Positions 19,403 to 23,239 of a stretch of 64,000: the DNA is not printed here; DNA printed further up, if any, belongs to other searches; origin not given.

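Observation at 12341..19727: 2.54-kb block duplicated either side of the secE-nusG-rplK-rplA cluster, with copies differing only at homopolymer runs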

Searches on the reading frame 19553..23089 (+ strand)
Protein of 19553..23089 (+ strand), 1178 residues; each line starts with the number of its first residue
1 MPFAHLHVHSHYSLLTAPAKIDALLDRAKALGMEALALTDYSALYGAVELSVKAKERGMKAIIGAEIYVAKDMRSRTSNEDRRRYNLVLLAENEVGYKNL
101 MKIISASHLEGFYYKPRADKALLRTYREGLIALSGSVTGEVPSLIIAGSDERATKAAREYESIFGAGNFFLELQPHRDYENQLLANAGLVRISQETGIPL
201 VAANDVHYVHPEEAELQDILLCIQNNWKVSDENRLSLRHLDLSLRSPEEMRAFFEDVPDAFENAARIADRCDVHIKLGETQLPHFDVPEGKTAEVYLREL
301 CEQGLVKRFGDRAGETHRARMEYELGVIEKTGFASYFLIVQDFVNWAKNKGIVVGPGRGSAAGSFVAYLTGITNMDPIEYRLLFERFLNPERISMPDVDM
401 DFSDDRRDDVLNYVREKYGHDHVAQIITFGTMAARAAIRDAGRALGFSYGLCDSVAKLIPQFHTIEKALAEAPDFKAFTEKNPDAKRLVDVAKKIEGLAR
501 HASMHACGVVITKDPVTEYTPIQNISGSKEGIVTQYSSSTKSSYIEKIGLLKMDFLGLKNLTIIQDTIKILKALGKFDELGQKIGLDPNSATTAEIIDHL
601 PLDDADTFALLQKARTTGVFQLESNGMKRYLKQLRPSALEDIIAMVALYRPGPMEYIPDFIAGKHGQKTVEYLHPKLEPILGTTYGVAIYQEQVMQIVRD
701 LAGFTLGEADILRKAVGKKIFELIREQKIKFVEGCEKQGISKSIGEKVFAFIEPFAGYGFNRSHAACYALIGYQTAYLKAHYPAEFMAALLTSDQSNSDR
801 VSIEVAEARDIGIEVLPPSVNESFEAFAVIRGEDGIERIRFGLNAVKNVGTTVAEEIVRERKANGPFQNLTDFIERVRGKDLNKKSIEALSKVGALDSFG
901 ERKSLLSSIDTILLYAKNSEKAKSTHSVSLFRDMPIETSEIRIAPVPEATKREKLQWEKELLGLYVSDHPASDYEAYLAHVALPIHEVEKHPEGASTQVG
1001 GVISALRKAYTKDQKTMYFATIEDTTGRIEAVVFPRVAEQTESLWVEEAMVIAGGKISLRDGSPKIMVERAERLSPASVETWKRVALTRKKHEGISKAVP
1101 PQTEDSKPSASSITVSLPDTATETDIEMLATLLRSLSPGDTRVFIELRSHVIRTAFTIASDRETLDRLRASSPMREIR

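Call 8: search_protein_families(library=pfam, proteins=[window:19553-23089:+])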
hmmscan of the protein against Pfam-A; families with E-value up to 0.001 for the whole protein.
window:19553-23089:+ (1178 aa): 6 families
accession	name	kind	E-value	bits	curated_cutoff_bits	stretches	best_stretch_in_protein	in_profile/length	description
PF07733.18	DNA_pol3_alpha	-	5e-102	341.4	23.9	1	296-557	2-260/260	Bacterial DNA polymerase III alpha NTPase domain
PF17657.6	DNA_pol3_finger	-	7.6e-58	195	22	1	560-739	1-166/166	Bacterial DNA polymerase III alpha subunit finger domain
PF02811.25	PHP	-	3.8e-50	170.8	26.4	1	5-176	1-164/164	PHP domain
PF14579.12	HHH_6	-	9e-29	100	25.6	1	812-903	1-87/90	Helix-hairpin-helix motif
PF01336.31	tRNA_anti-codon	-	3.3e-10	40.2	27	1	999-1072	3-73/75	OB-fold nucleic acid binding domain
PF12836.13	HHH_3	-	4.8e-05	23.8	27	1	843-875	16-48/65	Helix-hairpin-helix motif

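Call 21: find_encoding_contigs(protein=window:19553-23089:+, flank=10000, max_places=10)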
Protein window:19553-23089:+ (1178 aa): no gene with exactly this product is on record in the collection.
